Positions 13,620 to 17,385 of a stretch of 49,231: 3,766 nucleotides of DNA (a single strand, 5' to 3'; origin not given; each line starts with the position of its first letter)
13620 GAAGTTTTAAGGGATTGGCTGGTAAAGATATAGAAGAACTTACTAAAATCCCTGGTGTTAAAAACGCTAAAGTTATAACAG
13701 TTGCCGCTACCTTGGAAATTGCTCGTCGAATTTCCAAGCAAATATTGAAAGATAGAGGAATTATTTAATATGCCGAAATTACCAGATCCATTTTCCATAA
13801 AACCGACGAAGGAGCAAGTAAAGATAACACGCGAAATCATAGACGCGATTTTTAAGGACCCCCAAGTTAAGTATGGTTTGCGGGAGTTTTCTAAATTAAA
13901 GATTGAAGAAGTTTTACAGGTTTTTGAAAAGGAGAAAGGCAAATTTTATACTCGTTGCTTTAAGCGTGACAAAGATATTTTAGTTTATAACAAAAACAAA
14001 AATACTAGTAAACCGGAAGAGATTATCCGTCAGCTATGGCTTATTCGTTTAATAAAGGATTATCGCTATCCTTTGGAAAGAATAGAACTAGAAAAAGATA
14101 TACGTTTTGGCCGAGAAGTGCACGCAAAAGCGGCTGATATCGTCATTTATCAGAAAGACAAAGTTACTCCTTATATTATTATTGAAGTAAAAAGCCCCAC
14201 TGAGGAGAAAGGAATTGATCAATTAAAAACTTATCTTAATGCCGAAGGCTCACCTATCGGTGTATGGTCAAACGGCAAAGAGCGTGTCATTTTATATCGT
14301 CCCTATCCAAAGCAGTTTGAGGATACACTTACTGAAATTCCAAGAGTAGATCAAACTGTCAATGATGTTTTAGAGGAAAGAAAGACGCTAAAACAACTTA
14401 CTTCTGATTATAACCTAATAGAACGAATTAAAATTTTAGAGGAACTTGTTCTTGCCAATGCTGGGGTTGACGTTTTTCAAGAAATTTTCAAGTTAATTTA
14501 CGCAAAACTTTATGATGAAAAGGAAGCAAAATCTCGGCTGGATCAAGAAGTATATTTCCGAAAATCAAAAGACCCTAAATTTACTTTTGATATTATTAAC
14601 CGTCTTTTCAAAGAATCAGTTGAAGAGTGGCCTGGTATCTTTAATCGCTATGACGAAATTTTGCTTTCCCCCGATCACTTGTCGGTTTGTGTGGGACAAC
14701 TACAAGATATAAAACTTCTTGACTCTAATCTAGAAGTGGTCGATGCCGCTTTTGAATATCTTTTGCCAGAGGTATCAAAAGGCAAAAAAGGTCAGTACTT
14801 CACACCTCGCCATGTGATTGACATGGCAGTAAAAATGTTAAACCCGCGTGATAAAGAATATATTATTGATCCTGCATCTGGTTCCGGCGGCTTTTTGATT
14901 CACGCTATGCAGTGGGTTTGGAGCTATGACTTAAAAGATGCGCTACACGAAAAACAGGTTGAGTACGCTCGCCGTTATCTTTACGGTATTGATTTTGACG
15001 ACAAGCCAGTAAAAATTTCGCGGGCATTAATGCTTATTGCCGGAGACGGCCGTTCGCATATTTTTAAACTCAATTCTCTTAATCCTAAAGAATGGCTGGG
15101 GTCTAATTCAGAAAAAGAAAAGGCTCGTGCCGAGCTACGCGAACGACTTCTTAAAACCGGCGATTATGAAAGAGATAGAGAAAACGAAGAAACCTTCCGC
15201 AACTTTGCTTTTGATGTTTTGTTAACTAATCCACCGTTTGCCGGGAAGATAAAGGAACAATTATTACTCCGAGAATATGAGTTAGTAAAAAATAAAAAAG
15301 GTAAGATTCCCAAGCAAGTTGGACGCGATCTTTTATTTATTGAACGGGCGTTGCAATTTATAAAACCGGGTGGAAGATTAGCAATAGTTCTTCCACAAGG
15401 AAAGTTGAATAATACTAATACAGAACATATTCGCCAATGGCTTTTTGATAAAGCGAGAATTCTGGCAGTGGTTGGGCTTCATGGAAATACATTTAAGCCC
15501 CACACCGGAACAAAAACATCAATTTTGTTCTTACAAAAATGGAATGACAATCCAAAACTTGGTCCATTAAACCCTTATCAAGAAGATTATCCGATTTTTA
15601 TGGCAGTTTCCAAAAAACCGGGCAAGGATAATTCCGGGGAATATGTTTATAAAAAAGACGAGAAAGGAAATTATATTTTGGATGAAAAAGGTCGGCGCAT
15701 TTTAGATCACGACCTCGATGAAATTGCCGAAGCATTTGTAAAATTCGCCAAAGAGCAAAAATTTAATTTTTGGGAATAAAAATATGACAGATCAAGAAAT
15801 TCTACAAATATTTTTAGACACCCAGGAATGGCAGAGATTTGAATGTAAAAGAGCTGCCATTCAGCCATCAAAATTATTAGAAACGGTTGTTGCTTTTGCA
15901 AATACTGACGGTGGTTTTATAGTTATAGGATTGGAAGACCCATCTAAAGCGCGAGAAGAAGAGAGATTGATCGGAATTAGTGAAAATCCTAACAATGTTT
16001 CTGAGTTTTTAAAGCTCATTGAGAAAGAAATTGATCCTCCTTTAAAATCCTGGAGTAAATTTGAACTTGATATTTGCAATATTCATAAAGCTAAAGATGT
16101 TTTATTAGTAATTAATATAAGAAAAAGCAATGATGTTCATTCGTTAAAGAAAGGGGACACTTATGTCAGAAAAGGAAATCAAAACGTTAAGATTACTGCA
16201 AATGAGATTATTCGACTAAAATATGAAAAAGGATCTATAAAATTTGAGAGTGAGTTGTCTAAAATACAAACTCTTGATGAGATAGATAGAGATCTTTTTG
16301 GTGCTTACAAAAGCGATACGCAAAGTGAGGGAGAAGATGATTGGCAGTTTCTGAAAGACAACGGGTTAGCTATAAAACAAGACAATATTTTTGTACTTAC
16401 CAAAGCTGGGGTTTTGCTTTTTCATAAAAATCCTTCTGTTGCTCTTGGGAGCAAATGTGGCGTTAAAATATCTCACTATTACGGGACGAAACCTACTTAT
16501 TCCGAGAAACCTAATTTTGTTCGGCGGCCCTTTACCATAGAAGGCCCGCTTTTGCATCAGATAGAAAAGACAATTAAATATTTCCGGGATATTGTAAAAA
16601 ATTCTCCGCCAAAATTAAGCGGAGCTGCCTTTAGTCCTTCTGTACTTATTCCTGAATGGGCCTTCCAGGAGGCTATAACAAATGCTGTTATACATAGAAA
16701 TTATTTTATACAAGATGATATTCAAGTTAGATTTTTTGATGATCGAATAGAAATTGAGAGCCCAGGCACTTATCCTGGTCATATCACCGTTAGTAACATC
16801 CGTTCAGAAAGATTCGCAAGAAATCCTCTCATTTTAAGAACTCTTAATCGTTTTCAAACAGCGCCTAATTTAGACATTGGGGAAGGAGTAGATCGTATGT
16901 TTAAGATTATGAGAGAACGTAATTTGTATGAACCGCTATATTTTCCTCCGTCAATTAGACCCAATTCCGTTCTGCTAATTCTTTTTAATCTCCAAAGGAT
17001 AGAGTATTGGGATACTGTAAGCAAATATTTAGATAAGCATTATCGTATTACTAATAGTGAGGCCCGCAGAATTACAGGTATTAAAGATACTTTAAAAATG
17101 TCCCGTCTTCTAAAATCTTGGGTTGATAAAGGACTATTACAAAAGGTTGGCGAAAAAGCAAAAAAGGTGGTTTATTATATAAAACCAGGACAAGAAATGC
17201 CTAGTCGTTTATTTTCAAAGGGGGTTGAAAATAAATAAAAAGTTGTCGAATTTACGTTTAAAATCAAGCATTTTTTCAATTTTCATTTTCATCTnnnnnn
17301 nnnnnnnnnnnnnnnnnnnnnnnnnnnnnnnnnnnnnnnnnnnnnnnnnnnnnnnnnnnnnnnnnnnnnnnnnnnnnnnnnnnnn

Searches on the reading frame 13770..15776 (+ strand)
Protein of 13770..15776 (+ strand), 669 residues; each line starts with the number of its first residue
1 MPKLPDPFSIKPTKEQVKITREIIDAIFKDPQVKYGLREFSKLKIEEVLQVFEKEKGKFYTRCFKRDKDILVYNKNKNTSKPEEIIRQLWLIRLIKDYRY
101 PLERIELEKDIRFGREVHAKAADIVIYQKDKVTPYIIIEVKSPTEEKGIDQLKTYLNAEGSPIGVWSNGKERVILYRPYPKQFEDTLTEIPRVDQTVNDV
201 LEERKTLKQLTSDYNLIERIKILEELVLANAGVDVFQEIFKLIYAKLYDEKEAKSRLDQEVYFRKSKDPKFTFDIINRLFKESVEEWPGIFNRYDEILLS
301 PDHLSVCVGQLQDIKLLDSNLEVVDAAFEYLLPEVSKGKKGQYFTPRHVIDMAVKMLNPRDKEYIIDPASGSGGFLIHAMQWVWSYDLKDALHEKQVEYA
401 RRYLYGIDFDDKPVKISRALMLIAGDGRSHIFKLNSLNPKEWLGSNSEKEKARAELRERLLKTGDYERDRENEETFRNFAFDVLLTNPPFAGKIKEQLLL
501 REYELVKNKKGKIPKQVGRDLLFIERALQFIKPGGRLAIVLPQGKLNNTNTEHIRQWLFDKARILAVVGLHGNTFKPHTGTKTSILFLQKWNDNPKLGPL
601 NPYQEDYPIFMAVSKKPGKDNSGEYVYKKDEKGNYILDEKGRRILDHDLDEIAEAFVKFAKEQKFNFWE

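Call 102: search_protein_families(library=pfam, proteins=[window:13770-15776:+], max_evalue=0.001)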
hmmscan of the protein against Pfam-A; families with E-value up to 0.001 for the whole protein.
window:13770-15776:+ (669 aa): 5 families
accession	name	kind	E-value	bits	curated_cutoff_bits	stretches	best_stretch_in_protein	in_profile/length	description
PF02384.22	N6_Mtase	-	8e-38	130.9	20.4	1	323-604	5-237/311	N-6 DNA Methylase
PF13588.12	HSDR_N_2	-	1.2e-21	77.3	25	1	82-191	1-110/110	Type I restriction enzyme R protein N terminus (HSDR_N)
PF07669.17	Eco57I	-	5e-12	46.7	25.3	1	404-570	3-165/171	Eco57I restriction-modification methylase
PF01170.24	UPF0020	-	9.9e-05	22.6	22.3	0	354-418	21-93/197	RMKL-like, methyltransferase domain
PF20473.4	MmeI_Mtase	-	0.00022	20.9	27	1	363-495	21-150/259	MmeI, DNA-methyltransferase domain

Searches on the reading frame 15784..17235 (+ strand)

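Call 102: search_protein_families(library=pfam, proteins=[window:15784-17235:+], max_evalue=0.001)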
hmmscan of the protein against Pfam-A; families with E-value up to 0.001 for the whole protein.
window:15784-17235:+ (484 aa): 2 families
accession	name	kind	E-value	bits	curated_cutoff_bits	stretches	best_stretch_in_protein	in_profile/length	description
PF04326.19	SLFN_AlbA_2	-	4.6e-18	66.3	25.3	1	15-137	1-117/118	Schlafen, AlbA_2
PF13749.12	HATPase_c_4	-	1.3e-15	57.5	26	1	312-386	3-78/89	Putative ATP-dependent DNA helicase recG C-terminal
